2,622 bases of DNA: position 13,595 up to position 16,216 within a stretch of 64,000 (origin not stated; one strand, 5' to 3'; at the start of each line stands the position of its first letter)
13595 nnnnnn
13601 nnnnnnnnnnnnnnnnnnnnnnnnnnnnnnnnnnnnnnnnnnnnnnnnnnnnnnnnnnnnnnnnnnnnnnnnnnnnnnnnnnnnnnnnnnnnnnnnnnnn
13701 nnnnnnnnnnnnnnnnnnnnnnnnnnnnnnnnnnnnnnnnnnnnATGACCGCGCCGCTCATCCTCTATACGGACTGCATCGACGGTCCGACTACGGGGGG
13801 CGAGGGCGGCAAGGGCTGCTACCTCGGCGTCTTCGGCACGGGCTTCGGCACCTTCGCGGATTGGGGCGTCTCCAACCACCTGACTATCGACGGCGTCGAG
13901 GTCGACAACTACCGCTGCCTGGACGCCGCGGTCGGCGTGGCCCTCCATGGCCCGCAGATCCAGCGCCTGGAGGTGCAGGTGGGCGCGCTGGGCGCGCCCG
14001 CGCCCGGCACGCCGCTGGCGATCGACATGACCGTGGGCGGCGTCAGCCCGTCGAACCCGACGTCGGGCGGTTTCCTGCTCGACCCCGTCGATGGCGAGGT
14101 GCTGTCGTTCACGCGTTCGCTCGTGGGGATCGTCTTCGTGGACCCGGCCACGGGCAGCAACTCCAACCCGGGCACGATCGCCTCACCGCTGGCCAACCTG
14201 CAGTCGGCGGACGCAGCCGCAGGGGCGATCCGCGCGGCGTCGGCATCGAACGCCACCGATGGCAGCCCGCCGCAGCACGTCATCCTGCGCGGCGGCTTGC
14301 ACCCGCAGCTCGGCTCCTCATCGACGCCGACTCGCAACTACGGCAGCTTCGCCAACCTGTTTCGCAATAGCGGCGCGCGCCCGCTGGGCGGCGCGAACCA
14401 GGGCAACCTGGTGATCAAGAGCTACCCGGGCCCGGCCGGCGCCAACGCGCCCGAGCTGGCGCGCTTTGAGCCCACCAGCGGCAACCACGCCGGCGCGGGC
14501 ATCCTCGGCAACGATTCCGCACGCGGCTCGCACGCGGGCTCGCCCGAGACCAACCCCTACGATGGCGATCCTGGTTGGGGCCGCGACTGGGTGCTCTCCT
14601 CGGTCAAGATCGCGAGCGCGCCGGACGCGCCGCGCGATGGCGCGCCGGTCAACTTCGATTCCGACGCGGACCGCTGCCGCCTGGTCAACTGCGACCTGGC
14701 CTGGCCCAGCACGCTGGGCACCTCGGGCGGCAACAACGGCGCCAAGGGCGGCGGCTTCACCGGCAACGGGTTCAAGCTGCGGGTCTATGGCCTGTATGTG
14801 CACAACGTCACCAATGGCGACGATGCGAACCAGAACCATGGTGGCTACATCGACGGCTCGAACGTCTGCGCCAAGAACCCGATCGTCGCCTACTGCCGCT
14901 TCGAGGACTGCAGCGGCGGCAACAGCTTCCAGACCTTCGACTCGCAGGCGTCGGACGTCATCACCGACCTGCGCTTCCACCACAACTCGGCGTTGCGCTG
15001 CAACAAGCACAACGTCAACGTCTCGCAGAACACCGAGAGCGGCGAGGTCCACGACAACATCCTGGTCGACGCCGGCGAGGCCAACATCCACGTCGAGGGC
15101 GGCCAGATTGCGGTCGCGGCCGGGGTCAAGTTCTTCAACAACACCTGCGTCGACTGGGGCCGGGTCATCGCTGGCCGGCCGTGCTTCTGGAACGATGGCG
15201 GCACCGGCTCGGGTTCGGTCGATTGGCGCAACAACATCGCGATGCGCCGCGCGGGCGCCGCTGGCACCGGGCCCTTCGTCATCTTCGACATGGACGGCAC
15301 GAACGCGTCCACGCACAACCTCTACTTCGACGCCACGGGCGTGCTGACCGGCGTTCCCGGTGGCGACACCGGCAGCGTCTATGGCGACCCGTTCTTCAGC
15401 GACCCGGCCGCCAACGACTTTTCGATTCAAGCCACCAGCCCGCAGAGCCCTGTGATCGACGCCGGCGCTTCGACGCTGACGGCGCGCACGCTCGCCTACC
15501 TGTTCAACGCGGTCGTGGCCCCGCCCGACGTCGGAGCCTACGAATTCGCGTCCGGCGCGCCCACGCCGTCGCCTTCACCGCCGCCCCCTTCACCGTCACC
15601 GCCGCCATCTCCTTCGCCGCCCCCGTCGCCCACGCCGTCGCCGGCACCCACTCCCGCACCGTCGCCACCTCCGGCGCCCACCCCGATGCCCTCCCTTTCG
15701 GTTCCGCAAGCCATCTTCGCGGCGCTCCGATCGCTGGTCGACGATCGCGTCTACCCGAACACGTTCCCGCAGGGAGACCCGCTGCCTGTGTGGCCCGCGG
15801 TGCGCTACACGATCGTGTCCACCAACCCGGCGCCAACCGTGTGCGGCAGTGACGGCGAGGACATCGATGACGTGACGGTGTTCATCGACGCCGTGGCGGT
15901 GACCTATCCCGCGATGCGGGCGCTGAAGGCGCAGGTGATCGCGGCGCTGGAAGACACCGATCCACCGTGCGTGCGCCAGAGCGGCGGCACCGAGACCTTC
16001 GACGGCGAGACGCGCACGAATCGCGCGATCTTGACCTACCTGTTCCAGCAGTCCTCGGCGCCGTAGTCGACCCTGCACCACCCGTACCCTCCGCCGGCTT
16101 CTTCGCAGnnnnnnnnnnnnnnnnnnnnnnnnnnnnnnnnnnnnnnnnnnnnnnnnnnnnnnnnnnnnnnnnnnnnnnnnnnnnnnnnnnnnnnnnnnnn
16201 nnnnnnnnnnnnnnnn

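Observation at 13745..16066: Beta-helix enzyme-like domain fused via a Pro/Ser/Thr linker to a DUF3168 tail-terminator domain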

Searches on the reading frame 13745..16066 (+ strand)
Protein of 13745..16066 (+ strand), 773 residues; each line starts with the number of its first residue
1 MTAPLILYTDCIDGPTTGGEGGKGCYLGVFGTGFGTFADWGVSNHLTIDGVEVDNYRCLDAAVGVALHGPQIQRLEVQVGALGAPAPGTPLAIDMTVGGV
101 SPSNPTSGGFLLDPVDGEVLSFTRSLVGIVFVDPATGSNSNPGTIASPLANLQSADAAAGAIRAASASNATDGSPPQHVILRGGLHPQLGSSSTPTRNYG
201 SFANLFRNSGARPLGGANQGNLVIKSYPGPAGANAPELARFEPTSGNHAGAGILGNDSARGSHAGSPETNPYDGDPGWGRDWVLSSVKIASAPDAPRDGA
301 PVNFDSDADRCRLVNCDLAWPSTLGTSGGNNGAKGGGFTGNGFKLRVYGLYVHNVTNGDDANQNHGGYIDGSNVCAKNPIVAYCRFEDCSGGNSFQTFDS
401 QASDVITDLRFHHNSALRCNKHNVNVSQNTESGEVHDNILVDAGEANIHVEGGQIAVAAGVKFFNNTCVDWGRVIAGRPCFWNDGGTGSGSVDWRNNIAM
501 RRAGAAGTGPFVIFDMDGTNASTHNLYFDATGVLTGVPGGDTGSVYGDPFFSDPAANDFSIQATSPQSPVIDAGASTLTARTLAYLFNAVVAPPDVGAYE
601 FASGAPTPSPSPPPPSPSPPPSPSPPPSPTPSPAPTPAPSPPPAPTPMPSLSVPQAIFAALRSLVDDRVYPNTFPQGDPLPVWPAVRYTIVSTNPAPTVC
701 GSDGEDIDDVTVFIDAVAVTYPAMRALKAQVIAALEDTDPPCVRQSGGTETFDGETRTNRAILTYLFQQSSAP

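Call 3: search_protein_families(library=pfam, proteins=[window:13745-16066:+], max_evalue=1)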
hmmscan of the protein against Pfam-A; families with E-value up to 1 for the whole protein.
window:13745-16066:+ (773 aa): 1 family
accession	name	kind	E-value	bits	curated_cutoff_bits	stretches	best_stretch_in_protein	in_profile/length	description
PF17161.10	DUF5123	-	0.13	13.9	35.1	1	488-567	23-104/113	Domain of unknown function (DUF5123)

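Call 4: search_protein_families(library=phrogs, proteins=[window:13745-16066:+], max_evalue=0.01)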
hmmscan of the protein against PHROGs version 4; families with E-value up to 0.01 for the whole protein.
window:13745-16066:+ (773 aa): 1 family
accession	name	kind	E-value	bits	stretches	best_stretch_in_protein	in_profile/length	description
phrog_347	-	connector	1.9e-06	28.3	1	655-767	5-117/394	tail terminator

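Call 5: search_dna_similar(query=window:13745-16066:+, collection=phages, mode=protein, max_rows=40, max_evalue=0.001)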
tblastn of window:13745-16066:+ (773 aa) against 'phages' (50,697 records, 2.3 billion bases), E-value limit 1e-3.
No match.

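Call 6: find_homologous_proteins(query=window:13745-16066:+)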
Query window:13745-16066:+ (773 aa): 20 proteins with E <= 0.001 among 8000 candidates.
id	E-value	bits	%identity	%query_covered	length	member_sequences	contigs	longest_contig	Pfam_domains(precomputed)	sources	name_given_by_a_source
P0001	4.0e-144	500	45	77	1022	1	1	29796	-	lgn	-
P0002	6.7e-142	493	44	78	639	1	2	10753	-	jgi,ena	jgi:hypothetical protein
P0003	5.2e-128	447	43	78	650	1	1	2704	-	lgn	-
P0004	8.9e-125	436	42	78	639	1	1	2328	-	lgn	-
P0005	1.8e-124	435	41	78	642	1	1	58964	-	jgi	jgi:hypothetical protein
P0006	2.2e-120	421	40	78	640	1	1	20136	-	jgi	jgi:hypothetical protein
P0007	6.1e-114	400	41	78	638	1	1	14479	-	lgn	-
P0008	5.0e-108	381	40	78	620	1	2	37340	PF17161.11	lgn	-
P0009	9.1e-107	376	40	78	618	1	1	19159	-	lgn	-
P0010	7.5e-105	370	39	77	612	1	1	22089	-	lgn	-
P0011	2.4e-99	352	40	78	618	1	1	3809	-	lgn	-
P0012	7.5e-98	347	40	77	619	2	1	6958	-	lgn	-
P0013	7.3e-97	344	40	77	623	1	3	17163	PF17161.11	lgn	-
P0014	1.2e-96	343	37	81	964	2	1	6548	-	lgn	-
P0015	8.2e-92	327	38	77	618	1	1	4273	-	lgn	-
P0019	9.3e-25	105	42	17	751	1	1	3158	-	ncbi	-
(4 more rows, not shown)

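Call 7: find_encoding_contigs(protein=P0005, flank=8000, max_places=3)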
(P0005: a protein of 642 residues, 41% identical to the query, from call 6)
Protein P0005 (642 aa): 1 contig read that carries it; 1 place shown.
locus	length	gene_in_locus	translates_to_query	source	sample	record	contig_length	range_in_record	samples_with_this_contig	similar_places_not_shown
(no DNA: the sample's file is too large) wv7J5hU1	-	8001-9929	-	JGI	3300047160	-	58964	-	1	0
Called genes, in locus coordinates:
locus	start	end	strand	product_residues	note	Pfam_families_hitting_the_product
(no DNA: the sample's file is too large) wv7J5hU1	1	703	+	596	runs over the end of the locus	-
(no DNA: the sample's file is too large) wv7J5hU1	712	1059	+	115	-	-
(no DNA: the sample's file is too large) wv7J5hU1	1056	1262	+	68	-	-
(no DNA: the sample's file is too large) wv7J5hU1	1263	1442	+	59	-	-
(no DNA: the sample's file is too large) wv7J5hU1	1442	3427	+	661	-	PF23899:SU10_portal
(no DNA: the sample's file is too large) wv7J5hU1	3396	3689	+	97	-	-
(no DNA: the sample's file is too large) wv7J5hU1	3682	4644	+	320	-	-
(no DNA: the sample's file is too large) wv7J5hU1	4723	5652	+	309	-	-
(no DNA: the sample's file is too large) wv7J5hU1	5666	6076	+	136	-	-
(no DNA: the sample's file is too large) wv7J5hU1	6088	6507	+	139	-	-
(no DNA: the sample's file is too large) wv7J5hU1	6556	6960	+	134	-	-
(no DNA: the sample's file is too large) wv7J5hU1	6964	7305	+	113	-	-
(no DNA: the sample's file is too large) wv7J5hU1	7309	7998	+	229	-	-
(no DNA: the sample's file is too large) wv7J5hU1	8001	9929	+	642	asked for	-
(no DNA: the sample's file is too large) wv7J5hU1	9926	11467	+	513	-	-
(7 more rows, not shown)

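Call 8: find_encoding_contigs(protein=P0001, flank=8000, max_places=3)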
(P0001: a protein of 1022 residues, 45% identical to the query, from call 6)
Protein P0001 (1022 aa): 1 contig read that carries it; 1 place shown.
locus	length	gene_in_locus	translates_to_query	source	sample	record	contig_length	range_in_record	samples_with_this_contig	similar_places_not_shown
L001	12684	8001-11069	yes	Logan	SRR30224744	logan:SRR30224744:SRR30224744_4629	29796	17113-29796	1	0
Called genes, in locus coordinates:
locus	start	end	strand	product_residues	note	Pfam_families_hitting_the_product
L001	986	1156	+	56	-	-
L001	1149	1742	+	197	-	-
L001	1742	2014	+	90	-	-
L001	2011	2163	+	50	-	-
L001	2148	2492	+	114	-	-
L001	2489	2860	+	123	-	-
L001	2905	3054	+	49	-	-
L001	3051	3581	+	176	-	-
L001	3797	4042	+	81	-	-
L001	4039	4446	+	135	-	-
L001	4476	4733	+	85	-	-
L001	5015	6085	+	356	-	-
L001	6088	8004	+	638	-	-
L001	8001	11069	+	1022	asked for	-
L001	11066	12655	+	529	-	PF01833:TIG (weak)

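Call 24: find_encoding_contigs(protein=P0008, flank=10000, max_places=2)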
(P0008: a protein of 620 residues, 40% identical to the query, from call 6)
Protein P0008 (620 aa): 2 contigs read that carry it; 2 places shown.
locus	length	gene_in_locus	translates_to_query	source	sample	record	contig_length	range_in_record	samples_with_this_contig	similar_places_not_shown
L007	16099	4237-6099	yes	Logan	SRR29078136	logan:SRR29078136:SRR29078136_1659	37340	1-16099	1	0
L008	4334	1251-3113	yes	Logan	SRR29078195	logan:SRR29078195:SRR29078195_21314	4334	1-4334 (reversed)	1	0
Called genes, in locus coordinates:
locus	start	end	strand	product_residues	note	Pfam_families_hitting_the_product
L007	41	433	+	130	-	-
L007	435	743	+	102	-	-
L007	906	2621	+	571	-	-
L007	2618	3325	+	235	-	-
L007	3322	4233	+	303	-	-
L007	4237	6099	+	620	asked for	PF17161:DUF5123 (faint)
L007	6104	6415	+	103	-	-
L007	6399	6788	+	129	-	PF18925:DUF5675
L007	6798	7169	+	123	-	-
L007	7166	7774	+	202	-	-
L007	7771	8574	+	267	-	-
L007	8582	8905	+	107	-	-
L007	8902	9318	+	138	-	-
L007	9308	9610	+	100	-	-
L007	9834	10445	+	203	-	-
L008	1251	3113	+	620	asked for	PF17161:DUF5123 (faint)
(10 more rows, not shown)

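Call 25: find_encoding_contigs(protein=P0006, flank=10000, max_places=2)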
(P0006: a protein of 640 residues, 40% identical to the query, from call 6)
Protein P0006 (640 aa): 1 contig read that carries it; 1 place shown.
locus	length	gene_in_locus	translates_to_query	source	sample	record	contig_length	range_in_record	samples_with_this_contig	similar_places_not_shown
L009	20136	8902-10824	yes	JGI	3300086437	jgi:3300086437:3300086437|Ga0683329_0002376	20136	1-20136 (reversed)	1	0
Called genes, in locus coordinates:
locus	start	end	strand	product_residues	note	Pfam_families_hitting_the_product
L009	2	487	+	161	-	?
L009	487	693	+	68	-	-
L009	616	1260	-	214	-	-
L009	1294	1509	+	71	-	-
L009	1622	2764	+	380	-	PF13252:Phage_capsid_3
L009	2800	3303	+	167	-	-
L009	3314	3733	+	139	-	-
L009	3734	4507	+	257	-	PF24175:SU10_adaptor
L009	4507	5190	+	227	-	-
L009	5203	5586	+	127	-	-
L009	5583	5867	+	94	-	-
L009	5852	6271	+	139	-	PF18925:DUF5675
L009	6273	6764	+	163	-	-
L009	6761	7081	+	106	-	-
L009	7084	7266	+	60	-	-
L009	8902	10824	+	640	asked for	-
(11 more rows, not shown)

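Call 43: predict_structure(alignment_id=A1)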
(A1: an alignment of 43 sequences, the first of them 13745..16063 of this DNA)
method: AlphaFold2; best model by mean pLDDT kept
length: 773 residues; sequences in the alignment: 43
mean_pLDDT: 78.7   pTM: 0.71
mean pLDDT of the five models: 78.7, 77.8, 77.5, 77.2, 76.8
residues with pLDDT >= 90: 369; 70-90: 193; 50-70: 88; < 50: 123
segments of 3 or more residues with pLDDT < 50: 538-643, 694-705
pLDDT, mean of each block of 10 residues (from residue 1): 89 96 97 96 97 97 73 95 93 96 87 87 97 97 97 92 91 96 93 68 91 92 98 96 78 81 79 89 97 83 89 96 68 79 93 81 84 88 94 89 89 94 91 93 93 68 92 86 67 84 66 68 53 51 33 29 30 36 45 31 31 39 41 40 54 88 94 72 89 52 55 94 95 87 83 87 87 54
secondary structure, 60 per line:
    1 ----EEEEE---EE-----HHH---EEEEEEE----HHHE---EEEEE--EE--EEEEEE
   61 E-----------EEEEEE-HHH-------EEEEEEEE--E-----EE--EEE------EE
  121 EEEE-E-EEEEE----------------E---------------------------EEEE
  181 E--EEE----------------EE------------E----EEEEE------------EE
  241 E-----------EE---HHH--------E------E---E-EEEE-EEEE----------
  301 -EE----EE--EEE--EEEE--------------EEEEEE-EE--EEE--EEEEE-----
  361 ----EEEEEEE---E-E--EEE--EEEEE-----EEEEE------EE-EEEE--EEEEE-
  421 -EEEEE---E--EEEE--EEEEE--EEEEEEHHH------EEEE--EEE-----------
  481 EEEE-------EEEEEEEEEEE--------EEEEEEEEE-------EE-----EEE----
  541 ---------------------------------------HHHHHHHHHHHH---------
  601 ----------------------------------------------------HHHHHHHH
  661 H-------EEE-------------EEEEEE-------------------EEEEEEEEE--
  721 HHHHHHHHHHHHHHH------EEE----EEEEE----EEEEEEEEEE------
elements in order (helices of 4 or more, strands of 3 or more residues): E5-9 E26-32 E44-48 E55-61 E73-78 E90-97 E110-112 E119-124 E128-132 E177-181 E184-186 E222-226 E239-241 E282-285 E287-290 E312-314 E317-320 E335-340 E346-348 E351-355 E365-371 E380-382 E385-389 E395-399 E409-412 E415-419 E422-426 E433-436 E439-443 E446-451 E461-464 E467-469 E481-484 E492-502 E511-519 E534-536 H580-591 H653-661 E669-671 E685-690 E710-718 H721-735 E742-744 E749-753 E758-767

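Call 46: fold_search(model_id=the predicted structure, library=pdb)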
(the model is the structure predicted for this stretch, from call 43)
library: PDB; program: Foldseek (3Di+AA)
matches with E <= 10: 760; with E <= 0.001: 5
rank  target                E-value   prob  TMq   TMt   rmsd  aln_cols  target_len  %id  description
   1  6kqs_A                5.9e-05  1.00  0.21  0.25  13.9       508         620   11  Crystal Structure of GH136 lacto-N-biosidase from Eubacterium ramulus - selenomethionine derivative (released 2020-06-10)
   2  6kqt_A                1.3e-04  0.99  0.19  0.22  14.8       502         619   11  Crystal Structure of GH136 lacto-N-biosidase from Eubacterium ramulus - native protein (released 2020-06-10)
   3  5zru_A                2.5e-04  1.00  0.24  0.31  16.6       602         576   10  Crystal structure of Agl-KA catalytic domain (released 2019-10-23)
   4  9lbn_K                7.3e-04  1.00  0.14  0.80   4.2       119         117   13  The composite cryo-EM structure of the head-to-tail connector and head-proximal tail components of bacteriophage phiXa (released 2025-05-07)
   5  2pyg_A                9.2e-04  1.00  0.21  0.38  10.7       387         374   11  Azotobacter vinelandii Mannuronan C-5 epimerase AlgE4 A-module (released 2008-05-27)
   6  7w1c_D                1.9e-03  0.93  0.19  0.23  17.4       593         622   10  Crystal structure of Klebsiella pneumoniae K1 capsule-specific polysaccharide lyase in a P1 crystal form (released 2022-05-18)
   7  7w1c_A                2.8e-03  0.95  0.21  0.24  17.2       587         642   11  Crystal structure of Klebsiella pneumoniae K1 capsule-specific polysaccharide lyase in a P1 crystal form (released 2022-05-18)
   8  6k0v_A                3.1e-03  0.92  0.22  0.29  15.8       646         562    9  Catalytic domain of GH87 alpha-1,3-glucanase D1069A in complex with tetrasaccharides (released 2019-12-25)
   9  5gqc_D                3.9e-03  0.82  0.17  0.22  13.7       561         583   12  Crystal structure of lacto-N-biosidase LnbX from Bifidobacterium longum subsp. longum, ligand-free form (released 2017-04-19)
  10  6k0q_A                4.5e-03  0.98  0.25  0.33  16.1       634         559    9  Catalytic domain of GH87 alpha-1,3-glucanase D1068A in complex with nigerose (released 2019-12-25)
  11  7w1c_E                5.4e-03  0.90  0.21  0.24  17.6       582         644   12  Crystal structure of Klebsiella pneumoniae K1 capsule-specific polysaccharide lyase in a P1 crystal form (released 2022-05-18)
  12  4pey_A                6.8e-03  0.97  0.18  0.23  12.3       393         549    9  Structure of the E502A variant of sacteLam55A from Streptomyces sp. SirexAA-E in complex with laminaritriose (released 2015-03-18)
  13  5olq_A                7.8e-03  0.85  0.17  0.26  11.2       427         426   12  Rhamnogalacturonan lyase (released 2017-11-29)
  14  3jur_D                8.2e-03  0.51  0.15  0.22  14.3       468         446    9  The crystal structure of a hyperthermoactive Exopolygalacturonase from Thermotoga maritima (released 2009-11-17)
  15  6f7d                  9.4e-03  0.99  0.22  0.30   8.5       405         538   11  Crystal structure of Dettilon tailspike protein (gp208) (released 2018-12-19)
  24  7w1c_C                1.9e-02  0.75  0.20  0.23  17.1       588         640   11  Crystal structure of Klebsiella pneumoniae K1 capsule-specific polysaccharide lyase in a P1 crystal form (released 2022-05-18)
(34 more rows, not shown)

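Call 66: search_protein_families(library=ncbifam, proteins=[window:13745-16063:+, P0002, P0019], max_evalue=0.1)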
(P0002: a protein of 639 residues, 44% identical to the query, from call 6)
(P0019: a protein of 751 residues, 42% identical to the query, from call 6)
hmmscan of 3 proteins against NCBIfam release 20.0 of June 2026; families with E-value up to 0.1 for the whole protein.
window:13745-16063:+ (773 aa): 1 family
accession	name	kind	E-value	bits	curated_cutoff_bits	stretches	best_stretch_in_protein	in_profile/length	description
NF041518.1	choice_anch_Q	domain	0.017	15.3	25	1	560-601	15-57/58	choice-of-anchor Q domain-containing protein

P0002 (639 aa): 1 family
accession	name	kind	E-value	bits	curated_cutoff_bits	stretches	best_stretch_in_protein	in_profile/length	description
NF041518.1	choice_anch_Q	domain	5.6e-07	29.7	25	1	588-635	9-57/58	choice-of-anchor Q domain-containing protein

P0019 (751 aa): 2 families
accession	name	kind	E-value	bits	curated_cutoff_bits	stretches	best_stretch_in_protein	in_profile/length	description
NF041518.1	choice_anch_Q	domain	0.00015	21.9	25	1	584-634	16-57/58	choice-of-anchor Q domain-containing protein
NF047786.1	his_kin_MadS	equivalog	0.0089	15.2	500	1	663-737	337-404/434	MadS family sensor histidine kinase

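Call 80: fold_search(model_id=the predicted structure, library=viral)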
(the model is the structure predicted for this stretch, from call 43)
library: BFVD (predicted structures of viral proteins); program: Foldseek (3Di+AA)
matches with E <= 10: 302; with E <= 0.001: 12
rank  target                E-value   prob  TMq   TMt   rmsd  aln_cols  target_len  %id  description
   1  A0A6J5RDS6            5.2e-05  1.00  0.19  0.21  12.2       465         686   12  Right handed beta helix region [uncultured Caudovirales phage]
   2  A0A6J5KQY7            1.0e-04  1.00  0.12  0.65   4.7       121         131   23  Tail completion protein [uncultured Caudovirales phage]
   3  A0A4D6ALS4            2.4e-04  1.00  0.13  0.72   3.8       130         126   15  (no name in the UniProt tables at hand)
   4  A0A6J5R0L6            2.6e-04  1.00  0.12  0.60   4.7       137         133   14  Uncharacterized protein [uncultured Caudovirales phage]
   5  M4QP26                2.6e-04  1.00  0.11  0.54   5.3       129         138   23  (no name in the UniProt tables at hand)
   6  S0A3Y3                3.0e-04  1.00  0.13  0.73   2.9       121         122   16  (no name in the UniProt tables at hand)
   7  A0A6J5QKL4            3.5e-04  1.00  0.25  0.19  11.6       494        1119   12  Right handed beta helix region [uncultured Caudovirales phage]
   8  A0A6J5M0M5            6.1e-04  1.00  0.12  0.68   3.7       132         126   16  Tail completion protein [uncultured Caudovirales phage]
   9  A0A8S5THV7            6.1e-04  1.00  0.12  0.58   5.1       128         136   21  DUF3168 domain-containing protein [Siphoviridae sp. ctTfn5]
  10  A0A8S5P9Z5            7.4e-04  1.00  0.12  0.61   5.4       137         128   20  DUF3168 domain-containing protein [Siphoviridae sp. ct2kB26]
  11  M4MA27                8.1e-04  1.00  0.13  0.72   3.9       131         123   18  (no name in the UniProt tables at hand)
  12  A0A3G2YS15            8.1e-04  0.93  0.16  0.22  16.7       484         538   12  Uncharacterized protein [Serratia phage vB_SmaA_3M]
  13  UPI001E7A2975         1.2e-03  1.00  0.24  0.33   7.0       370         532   10  (no name look-up for this kind of identifier)
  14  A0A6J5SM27            1.2e-03  1.00  0.12  0.60   5.3       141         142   18  Tail completion protein [uncultured Caudovirales phage]
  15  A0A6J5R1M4            1.2e-03  1.00  0.12  0.61   4.9       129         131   16  Uncharacterized protein [uncultured Caudovirales phage]
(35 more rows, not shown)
